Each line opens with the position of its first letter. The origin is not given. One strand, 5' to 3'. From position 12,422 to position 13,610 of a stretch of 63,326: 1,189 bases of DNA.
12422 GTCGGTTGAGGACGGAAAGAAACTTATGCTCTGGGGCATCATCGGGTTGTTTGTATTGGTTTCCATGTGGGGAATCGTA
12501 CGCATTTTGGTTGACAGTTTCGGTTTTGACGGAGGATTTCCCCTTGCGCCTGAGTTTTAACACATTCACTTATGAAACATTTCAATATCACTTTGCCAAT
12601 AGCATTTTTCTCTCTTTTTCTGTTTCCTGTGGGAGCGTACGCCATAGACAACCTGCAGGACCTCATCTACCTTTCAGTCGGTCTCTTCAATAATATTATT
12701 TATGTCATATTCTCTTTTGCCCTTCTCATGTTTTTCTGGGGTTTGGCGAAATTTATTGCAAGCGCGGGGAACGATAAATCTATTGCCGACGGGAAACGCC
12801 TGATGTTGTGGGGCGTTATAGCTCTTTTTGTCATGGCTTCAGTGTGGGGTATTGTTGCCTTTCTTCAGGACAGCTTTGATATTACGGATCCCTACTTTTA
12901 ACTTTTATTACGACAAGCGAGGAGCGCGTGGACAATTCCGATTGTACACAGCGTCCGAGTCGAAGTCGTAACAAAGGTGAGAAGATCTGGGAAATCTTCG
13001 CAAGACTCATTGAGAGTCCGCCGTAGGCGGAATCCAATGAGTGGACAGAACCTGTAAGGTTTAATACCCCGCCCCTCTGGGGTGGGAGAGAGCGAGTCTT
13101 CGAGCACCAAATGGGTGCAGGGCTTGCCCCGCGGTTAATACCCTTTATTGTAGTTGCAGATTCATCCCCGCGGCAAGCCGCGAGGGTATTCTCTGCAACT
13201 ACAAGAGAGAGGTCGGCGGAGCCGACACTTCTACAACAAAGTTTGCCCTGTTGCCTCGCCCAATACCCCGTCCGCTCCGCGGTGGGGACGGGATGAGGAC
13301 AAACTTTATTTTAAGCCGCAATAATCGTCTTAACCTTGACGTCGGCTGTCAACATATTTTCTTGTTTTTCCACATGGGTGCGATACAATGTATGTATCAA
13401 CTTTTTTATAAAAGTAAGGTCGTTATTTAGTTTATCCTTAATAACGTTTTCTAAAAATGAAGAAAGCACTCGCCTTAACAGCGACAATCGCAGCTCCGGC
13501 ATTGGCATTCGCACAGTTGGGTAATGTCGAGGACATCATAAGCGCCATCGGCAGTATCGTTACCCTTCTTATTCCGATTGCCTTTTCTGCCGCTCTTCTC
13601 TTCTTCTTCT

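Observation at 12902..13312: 410-nt hairpin-dense composite repeat splitting the pilin-like gene array (locus A)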

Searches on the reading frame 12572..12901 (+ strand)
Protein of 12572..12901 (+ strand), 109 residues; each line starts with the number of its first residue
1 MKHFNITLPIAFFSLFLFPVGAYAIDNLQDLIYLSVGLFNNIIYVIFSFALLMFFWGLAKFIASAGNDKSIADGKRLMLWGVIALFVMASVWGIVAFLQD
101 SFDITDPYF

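Call 16: find_encoding_contigs(protein=window:12572-12901:+, flank=10000, max_places=10)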
Protein window:12572-12901:+ (109 aa): 1 contig read that carries it; 1 place shown.
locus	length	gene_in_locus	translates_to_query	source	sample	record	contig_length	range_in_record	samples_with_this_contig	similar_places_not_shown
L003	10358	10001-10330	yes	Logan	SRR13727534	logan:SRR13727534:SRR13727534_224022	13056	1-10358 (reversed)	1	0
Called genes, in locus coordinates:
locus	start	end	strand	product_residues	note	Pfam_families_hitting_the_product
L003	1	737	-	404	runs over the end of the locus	PF03129:HGTP_anticodon (weak)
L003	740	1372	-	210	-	PF10502:Peptidase_S26, PF00717:Peptidase_S24 (weak)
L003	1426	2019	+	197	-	PF01195:Pept_tRNA_hydro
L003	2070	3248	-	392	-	PF21543:CvfB_2nd (faint), PF00575:S1 (weak), PF23459:S1_RRP5 (faint), PF00575:S1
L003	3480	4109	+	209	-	PF13483:Lactamase_B_3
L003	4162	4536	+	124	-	-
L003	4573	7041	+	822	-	PF00521:DNA_topoisoIV, PF03989:DNA_gyraseA_C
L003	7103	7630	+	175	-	PF01135:PCMT, PF01209:Ubie_methyltran, PF01728:FtsJ (weak), PF13489:Methyltransf_23, PF13847:Methyltransf_31, PF08241:Methyltransf_11, PF08242:Methyltransf_12, PF13649:Methyltransf_25, +3 more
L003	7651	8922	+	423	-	PF13416:SBP_bac_8, PF01547:SBP_bac_1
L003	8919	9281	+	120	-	PF18895:T4SS_pilin (weak)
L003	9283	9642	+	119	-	PF04956:TrbC (weak), PF18895:T4SS_pilin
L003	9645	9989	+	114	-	PF18895:T4SS_pilin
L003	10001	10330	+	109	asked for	PF18895:T4SS_pilin (weak)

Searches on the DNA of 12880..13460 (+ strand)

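Call 10: search_rna_families(source=window, start=12880, end=13460, threshold=evalue, max_evalue=10, show_alignments=4)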
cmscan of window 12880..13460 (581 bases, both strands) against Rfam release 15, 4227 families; matches with E-value up to 10: 3.
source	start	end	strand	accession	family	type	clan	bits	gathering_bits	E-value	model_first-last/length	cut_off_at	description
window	13138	13217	+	RF00887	mir-802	Gene; miRNA;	-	18.3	86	0.8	1-94/94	no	mir-802 microRNA precursor family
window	13387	13447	-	RF03103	RAGATH-34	Gene; sRNA;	-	17.5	60.7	6.6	1-107/107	no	RAGATH-34 RNA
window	13141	13185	-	RF02401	ClpQY_promoter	Cis-reg;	-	11.6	42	6.9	1-46/57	no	ClpQY promoter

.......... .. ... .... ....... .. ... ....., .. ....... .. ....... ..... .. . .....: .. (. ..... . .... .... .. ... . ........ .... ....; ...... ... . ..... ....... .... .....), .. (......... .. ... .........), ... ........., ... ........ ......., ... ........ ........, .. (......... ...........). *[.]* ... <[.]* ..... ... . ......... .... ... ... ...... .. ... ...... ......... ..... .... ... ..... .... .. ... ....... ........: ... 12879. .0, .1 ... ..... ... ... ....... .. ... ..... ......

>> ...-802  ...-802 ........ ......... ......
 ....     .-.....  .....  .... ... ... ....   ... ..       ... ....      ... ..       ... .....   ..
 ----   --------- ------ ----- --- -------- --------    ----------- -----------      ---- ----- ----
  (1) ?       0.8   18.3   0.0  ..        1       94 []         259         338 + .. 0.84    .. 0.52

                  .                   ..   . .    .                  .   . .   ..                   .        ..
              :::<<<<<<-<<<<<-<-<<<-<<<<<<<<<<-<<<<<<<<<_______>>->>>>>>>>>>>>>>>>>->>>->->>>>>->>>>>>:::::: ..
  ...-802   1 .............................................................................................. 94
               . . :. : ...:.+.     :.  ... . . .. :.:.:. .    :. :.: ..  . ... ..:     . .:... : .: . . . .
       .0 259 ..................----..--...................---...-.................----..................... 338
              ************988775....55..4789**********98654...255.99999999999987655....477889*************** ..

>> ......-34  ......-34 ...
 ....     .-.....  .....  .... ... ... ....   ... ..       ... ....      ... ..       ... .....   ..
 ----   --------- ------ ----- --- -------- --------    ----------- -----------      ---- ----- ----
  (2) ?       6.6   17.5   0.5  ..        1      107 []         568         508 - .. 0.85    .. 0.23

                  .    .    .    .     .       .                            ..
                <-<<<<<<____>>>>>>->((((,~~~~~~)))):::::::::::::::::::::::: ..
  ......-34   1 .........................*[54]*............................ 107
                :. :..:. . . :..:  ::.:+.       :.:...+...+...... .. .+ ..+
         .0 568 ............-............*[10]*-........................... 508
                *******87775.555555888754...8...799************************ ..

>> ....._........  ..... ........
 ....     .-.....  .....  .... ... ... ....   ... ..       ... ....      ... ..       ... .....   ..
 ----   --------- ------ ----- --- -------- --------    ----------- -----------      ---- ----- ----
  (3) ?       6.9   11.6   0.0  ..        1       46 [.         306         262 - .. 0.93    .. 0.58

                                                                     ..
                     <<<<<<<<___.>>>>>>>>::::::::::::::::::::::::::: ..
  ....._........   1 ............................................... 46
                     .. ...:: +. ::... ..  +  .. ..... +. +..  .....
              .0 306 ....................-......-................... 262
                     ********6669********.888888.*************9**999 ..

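Call 32: build_rna_model(alignment_id=A1, structure=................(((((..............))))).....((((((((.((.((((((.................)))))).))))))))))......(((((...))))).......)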
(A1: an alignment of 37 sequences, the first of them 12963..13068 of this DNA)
Model R1 built from alignment A1 (37 sequences, 123 columns); structure: as given.
model positions 114; base pairs 26; branch points 2; effective number of sequences 2.37; information 0.59 bits per position. Calibrated on 0.2 Mb of random sequence (short: E-values are rough).
structure used (alignment columns):
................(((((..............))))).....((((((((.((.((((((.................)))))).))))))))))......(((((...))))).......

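Call 33: search_with_rna_model(model_id=R1, sources=[window, L001, L002, L003, L004, L005, L006, L007, L008, L009, L010, L011, L012, L013, L014, L015, L016, L017, L018, L019, L020, L021, L022, L023, L024, L025, L026, L027, L028, L029, L030, L031, L032, L033, L034, L035, L036, L037, L038, L039, L040, L041, L042], max_evalue=1, make_alignment=true)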
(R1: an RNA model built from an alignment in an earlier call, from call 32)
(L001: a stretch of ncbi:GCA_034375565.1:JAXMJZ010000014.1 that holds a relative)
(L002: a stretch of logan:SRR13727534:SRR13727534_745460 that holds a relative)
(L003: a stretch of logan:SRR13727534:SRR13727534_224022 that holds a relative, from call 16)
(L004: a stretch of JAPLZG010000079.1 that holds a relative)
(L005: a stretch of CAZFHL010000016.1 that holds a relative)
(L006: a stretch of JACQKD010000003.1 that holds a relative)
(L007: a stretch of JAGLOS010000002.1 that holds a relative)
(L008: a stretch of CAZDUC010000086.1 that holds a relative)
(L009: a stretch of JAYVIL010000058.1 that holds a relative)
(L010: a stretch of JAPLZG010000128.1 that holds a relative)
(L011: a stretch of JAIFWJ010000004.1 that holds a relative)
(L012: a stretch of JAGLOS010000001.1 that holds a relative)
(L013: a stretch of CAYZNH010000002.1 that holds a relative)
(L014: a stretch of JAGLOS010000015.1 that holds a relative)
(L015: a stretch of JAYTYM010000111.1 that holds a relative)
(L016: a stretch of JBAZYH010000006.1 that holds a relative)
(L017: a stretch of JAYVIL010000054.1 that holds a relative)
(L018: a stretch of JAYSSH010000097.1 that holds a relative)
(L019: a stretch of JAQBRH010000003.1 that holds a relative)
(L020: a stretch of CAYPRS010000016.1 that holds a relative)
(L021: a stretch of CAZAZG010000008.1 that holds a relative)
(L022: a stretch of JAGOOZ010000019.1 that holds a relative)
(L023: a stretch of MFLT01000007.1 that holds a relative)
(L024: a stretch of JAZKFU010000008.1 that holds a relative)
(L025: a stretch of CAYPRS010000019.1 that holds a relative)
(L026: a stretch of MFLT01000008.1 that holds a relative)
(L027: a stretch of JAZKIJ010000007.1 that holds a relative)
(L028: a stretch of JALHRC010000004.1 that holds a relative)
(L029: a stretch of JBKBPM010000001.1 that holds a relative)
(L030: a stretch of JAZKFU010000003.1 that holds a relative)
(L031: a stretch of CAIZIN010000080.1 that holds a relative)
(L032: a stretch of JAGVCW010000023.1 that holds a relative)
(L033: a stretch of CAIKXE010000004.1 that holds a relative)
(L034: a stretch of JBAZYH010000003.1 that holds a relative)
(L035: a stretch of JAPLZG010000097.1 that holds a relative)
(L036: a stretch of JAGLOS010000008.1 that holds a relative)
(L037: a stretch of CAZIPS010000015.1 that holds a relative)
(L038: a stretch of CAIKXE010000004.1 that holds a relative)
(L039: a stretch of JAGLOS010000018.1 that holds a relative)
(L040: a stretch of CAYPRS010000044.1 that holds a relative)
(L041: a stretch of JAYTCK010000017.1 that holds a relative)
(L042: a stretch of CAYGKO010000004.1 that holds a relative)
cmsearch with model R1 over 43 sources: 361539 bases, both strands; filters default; matches with E-value up to 1: 66.
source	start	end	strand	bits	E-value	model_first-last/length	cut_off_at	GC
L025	3890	4006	+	113.6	5.8e-32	1-114/114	no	0.43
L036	4417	4533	-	113.6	5.8e-32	1-114/114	no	0.43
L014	2172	2288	-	112.9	9.4e-32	1-114/114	no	0.44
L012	5302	5418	+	112.7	1e-31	1-114/114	no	0.43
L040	3898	4014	-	112.6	1.1e-31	1-114/114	no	0.43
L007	7441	7557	-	112.4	1.3e-31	1-114/114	no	0.49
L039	359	475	-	112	1.8e-31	1-114/114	no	0.43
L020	1323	1439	+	110.1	6.6e-31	1-114/114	no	0.42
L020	2891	3007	+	110.1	6.6e-31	1-114/114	no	0.42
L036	5736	5852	-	108.5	2.1e-30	1-114/114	no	0.5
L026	5132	5247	-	107.4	4.3e-30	1-114/114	no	0.46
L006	1265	1381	-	107.1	5.3e-30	1-114/114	no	0.54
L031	6440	6554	-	106.8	6.5e-30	1-114/114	no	0.46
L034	547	654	+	105.4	1.7e-29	1-114/114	no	0.45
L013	6662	6769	+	104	4.6e-29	1-114/114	no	0.45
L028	4068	4184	+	103.5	6.5e-29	1-114/114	no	0.5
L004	5250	5368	+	102.7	1.1e-28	1-114/114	no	0.45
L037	1298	1418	-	100.9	3.8e-28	1-114/114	no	0.45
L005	2959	3073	+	100.7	4.5e-28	1-114/114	no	0.44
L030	3723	3826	+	100.3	5.8e-28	1-114/114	no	0.41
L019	7516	7619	-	100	7.1e-28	1-114/114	no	0.39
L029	175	295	-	99.9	8e-28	1-114/114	no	0.46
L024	6690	6793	+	99.6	9.8e-28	1-114/114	no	0.41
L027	709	812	+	99.5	1.1e-27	1-114/114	no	0.41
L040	3723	3839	-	99.3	1.2e-27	1-114/114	no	0.39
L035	1317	1425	+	98.7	1.8e-27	1-114/114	no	0.48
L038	4880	4987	+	98.1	2.7e-27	1-114/114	no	0.49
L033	547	654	+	96.6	7.7e-27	1-114/114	no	0.49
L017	270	388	-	95.9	1.3e-26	1-114/114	no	0.4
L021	787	893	+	94.1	4.4e-26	1-114/114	no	0.4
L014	2344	2462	-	91.8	2.2e-25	1-114/114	no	0.4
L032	1440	1542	-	91.6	2.5e-25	1-114/114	no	0.41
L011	399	511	-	91.2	3.4e-25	1-114/114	no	0.52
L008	1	113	-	90.7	4.9e-25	1-114/114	no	0.47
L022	1689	1798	-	90.6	5.2e-25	1-114/114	no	0.48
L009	2922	3026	+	88.2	2.7e-24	1-114/114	no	0.44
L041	321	445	+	88.2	2.8e-24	1-114/114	no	0.53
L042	4857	4972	-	86.4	9.6e-24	1-114/114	no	0.47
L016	2061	2167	-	86.2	1.1e-23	1-114/114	no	0.36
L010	4282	4397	+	85.2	2.2e-23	1-114/114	no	0.34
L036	4589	4707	-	82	2e-22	1-114/114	no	0.41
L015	5475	5597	+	78.1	3e-21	1-114/114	no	0.49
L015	5295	5418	+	75.2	2.3e-20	1-114/114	no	0.49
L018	453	550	+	74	5.2e-20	1-114/114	no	0.45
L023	7811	7922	+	70.7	5.4e-19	1-114/114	no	0.44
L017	153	264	+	60.4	6.8e-16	1-114/114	no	0.5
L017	598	711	-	55.8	1.7e-14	1-114/114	no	0.48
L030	3496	3600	-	53.3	1e-13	1-114/114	no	0.38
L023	1330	1423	-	35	3.3e-08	1-114/114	no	0.52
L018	2060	2162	-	29.2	1.9e-06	1-114/114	no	0.41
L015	5353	5392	-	24.3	5.7e-05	43-88/114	no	0.38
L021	829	867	-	19.1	0.0021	43-88/114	no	0.33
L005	3000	3047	-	17.3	0.0077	43-88/114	no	0.35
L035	1360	1399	-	16.9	0.01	43-88/114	no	0.28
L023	7853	7899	-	16.6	0.012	43-88/114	no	0.36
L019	7542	7577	+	15.4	0.028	43-88/114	no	0.33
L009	2965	3000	-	15.1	0.034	43-88/114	no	0.28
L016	2087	2125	+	14.9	0.041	43-88/114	no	0.31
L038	4923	4961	-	14.2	0.064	43-88/114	no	0.36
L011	332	403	+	14.2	0.067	1-114/114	no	0.33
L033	590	628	-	13.5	0.11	43-88/114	no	0.38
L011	157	208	+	12.4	0.22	1-114/114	no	0.52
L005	105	203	+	11.8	0.35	1-114/114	no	0.46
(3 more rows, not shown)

Alignment A2: 66 matches aligned to the model, 182 columns, each read 5' to 3' on its own strand. Consensus structure (alignment columns), stored with it:
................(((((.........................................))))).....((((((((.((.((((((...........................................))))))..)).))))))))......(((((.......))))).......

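Call 48: search_with_rna_model(model_id=R1, sources=[L043, L044, L045, L046, L047, L048, L049, L050, L051, L052, L053, L054, L055, L056, L057, L058, L059, L060, L061, L062, L063, L064, L065, L066, L067, L068, L069, L070, L071, L072, L073, L074, L075, L076, L077, L078, L079, L080, L081, L082, L083, L084, L085, L086, L087, L088, L089, L090, L091, L092, L093, L094, L095, L096, L097, L098, L099, L100, L101, L102, L103, L104, L105, L106, L107, L108, L109, L110, L111, L112, L113, L114, L115, L116, L117, L118, L119, L120, L121, L122], max_evalue=0.001)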
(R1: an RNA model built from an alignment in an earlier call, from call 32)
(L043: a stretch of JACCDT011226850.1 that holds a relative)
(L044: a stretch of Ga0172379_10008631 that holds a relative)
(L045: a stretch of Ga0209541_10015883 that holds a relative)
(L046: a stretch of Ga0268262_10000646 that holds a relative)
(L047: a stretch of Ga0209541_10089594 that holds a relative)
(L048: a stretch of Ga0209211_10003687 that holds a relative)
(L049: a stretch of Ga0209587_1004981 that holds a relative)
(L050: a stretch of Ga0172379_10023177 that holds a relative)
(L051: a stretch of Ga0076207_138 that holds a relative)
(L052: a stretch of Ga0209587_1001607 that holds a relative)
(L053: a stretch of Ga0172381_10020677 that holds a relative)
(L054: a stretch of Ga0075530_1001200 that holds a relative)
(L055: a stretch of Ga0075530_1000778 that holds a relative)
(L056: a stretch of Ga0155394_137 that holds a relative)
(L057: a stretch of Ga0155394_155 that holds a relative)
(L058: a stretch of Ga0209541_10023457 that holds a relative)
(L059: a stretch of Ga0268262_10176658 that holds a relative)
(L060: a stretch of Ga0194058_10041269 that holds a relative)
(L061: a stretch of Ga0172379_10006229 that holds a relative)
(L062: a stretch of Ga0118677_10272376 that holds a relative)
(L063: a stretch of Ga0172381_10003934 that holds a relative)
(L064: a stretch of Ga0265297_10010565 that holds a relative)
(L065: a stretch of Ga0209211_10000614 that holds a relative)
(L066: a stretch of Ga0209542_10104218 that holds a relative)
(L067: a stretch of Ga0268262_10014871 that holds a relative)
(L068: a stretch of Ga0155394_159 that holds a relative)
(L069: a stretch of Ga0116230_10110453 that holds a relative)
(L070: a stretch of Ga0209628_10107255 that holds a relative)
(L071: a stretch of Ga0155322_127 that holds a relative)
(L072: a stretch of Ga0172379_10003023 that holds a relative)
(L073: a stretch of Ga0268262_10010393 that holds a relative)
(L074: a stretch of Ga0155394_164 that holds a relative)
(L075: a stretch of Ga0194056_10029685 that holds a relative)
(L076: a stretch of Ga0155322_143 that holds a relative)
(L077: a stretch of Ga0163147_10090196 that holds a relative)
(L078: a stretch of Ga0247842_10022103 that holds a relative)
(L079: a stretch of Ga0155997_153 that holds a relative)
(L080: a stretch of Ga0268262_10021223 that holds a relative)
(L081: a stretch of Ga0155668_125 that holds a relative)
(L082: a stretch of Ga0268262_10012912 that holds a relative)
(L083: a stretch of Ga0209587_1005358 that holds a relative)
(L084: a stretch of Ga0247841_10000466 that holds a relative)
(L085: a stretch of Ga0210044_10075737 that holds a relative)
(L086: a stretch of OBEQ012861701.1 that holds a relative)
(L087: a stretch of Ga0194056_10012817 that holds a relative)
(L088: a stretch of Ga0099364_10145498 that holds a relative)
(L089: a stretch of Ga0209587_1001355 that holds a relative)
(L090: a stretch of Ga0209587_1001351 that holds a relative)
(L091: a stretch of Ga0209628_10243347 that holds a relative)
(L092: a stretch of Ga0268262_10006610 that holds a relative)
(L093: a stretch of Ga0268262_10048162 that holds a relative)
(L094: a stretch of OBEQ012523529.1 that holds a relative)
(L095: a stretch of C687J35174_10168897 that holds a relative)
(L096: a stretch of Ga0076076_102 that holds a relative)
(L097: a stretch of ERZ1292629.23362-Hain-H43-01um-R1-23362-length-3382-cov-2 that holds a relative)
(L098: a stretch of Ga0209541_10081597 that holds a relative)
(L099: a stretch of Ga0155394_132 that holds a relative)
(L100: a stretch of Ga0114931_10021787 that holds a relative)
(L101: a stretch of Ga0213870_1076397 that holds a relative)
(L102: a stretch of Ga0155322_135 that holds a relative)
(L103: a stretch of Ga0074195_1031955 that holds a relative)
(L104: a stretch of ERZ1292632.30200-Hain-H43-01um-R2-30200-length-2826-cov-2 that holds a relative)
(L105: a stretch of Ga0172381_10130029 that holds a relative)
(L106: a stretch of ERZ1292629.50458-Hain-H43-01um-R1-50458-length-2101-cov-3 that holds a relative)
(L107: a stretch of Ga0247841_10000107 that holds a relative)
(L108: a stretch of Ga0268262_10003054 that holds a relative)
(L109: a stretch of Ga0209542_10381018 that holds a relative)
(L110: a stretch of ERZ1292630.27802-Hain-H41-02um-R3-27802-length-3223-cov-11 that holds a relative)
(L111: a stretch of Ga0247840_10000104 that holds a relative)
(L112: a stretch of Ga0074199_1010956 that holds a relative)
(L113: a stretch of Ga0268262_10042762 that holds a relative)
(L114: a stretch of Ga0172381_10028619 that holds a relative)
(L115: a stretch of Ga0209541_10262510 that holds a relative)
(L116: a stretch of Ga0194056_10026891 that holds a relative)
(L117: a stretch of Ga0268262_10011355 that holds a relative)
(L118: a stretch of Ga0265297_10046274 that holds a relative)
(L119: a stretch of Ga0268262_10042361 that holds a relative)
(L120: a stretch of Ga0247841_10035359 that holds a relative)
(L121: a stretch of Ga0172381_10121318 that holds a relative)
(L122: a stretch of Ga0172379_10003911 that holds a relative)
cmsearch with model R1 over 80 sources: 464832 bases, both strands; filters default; matches with E-value up to 0.001: 2.
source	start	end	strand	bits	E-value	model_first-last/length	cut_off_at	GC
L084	2816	2932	+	66.4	1.4e-17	1-114/114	no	0.5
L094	1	54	+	21.2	0.00065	50-114/114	5'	0.39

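Call 78: search_with_rna_model(model_id=R1, sources=[window, L004, L005, L006, L007, L008, L009, L010, L011, L012, L013, L014, L015, L016, L017, L018, L019, L020, L021, L022, L023, L024, L025, L026, L027, L028, L029, L030, L031, L032, L033, L034, L035, L036, L037, L038, L039, L040, L041, L042, L084], max_evalue=0.00001, make_alignment=true)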
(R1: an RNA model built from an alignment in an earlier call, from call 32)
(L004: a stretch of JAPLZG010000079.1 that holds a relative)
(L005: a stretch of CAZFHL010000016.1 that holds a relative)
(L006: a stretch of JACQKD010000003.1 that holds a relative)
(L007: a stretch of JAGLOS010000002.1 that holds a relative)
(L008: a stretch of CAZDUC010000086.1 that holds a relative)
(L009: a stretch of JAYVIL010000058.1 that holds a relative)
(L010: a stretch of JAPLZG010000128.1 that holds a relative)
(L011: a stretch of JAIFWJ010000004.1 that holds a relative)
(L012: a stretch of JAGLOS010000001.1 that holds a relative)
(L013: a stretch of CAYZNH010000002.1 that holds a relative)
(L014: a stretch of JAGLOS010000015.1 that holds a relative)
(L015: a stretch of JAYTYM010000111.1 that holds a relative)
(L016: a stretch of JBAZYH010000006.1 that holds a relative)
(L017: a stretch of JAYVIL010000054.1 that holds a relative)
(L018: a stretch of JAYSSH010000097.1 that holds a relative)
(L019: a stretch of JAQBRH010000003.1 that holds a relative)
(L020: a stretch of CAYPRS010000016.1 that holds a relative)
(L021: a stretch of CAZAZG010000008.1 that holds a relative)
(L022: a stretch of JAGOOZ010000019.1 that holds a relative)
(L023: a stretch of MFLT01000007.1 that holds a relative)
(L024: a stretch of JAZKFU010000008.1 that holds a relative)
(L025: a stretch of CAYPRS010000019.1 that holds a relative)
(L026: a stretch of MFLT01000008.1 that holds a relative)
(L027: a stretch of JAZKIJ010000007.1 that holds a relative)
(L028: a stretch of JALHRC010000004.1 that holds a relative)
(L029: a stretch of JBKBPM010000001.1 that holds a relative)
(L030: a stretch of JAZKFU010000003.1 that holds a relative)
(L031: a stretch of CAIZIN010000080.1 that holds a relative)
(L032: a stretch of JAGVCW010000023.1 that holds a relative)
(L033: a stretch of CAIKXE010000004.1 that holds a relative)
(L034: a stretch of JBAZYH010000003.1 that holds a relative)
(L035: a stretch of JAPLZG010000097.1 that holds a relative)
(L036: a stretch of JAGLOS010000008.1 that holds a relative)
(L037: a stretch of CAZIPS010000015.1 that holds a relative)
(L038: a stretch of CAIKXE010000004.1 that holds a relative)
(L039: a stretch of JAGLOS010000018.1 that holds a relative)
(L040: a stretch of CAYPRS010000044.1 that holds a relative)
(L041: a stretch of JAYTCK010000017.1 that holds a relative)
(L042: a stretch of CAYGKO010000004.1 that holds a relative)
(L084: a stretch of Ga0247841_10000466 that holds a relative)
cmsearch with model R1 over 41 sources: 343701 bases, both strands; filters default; matches with E-value up to 0.00001: 53.
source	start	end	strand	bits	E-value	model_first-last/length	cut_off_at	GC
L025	3890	4006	+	113.6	5.6e-32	1-114/114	no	0.43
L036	4417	4533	-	113.6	5.6e-32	1-114/114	no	0.43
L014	2172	2288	-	112.9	9e-32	1-114/114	no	0.44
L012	5302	5418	+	112.7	9.9e-32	1-114/114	no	0.43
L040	3898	4014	-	112.6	1.1e-31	1-114/114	no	0.43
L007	7441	7557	-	112.4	1.2e-31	1-114/114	no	0.49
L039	359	475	-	112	1.7e-31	1-114/114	no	0.43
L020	1323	1439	+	110.1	6.3e-31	1-114/114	no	0.42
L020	2891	3007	+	110.1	6.3e-31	1-114/114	no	0.42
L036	5736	5852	-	108.5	1.9e-30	1-114/114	no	0.5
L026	5132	5247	-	107.4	4.1e-30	1-114/114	no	0.46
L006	1265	1381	-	107.1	5.1e-30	1-114/114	no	0.54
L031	6440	6554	-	106.8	6.2e-30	1-114/114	no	0.46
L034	547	654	+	105.4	1.6e-29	1-114/114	no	0.45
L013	6662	6769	+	104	4.4e-29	1-114/114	no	0.45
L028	4068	4184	+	103.5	6.2e-29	1-114/114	no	0.5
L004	5250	5368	+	102.7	1.1e-28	1-114/114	no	0.45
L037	1298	1418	-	100.9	3.6e-28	1-114/114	no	0.45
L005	2959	3073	+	100.7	4.3e-28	1-114/114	no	0.44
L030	3723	3826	+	100.3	5.5e-28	1-114/114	no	0.41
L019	7516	7619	-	100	6.8e-28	1-114/114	no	0.39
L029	175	295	-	99.9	7.6e-28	1-114/114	no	0.46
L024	6690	6793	+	99.6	9.3e-28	1-114/114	no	0.41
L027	709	812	+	99.5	1e-27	1-114/114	no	0.41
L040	3723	3839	-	99.3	1.1e-27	1-114/114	no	0.39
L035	1317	1425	+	98.7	1.7e-27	1-114/114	no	0.48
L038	4880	4987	+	98.1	2.6e-27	1-114/114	no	0.49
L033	547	654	+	96.6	7.3e-27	1-114/114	no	0.49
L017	270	388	-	95.9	1.2e-26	1-114/114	no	0.4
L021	787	893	+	94.1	4.2e-26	1-114/114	no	0.4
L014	2344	2462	-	91.8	2.1e-25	1-114/114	no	0.4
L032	1440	1542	-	91.6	2.4e-25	1-114/114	no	0.41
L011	399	511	-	91.2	3.2e-25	1-114/114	no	0.52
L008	1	113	-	90.7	4.7e-25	1-114/114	no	0.47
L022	1689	1798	-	90.6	4.9e-25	1-114/114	no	0.48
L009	2922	3026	+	88.2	2.5e-24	1-114/114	no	0.44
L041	321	445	+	88.2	2.7e-24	1-114/114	no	0.53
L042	4857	4972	-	86.4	9.1e-24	1-114/114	no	0.47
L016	2061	2167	-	86.2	1e-23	1-114/114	no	0.36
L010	4282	4397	+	85.2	2.1e-23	1-114/114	no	0.34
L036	4589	4707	-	82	1.9e-22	1-114/114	no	0.41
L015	5475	5597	+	78.1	2.9e-21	1-114/114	no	0.49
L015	5295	5418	+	75.2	2.2e-20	1-114/114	no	0.49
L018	453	550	+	74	5e-20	1-114/114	no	0.45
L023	7811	7922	+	70.7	5.1e-19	1-114/114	no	0.44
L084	2816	2932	+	66.4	1e-17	1-114/114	no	0.5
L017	153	264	+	60.4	6.5e-16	1-114/114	no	0.5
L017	598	711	-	55.8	1.6e-14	1-114/114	no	0.48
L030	3496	3600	-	53.3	9.6e-14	1-114/114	no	0.38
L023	1330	1423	-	35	3.1e-08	1-114/114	no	0.52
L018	2060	2162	-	29.2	1.8e-06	1-114/114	no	0.41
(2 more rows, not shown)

Alignment A3: 53 matches aligned to the model, 170 columns, each read 5' to 3' on its own strand. Consensus structure (alignment columns), stored with it:
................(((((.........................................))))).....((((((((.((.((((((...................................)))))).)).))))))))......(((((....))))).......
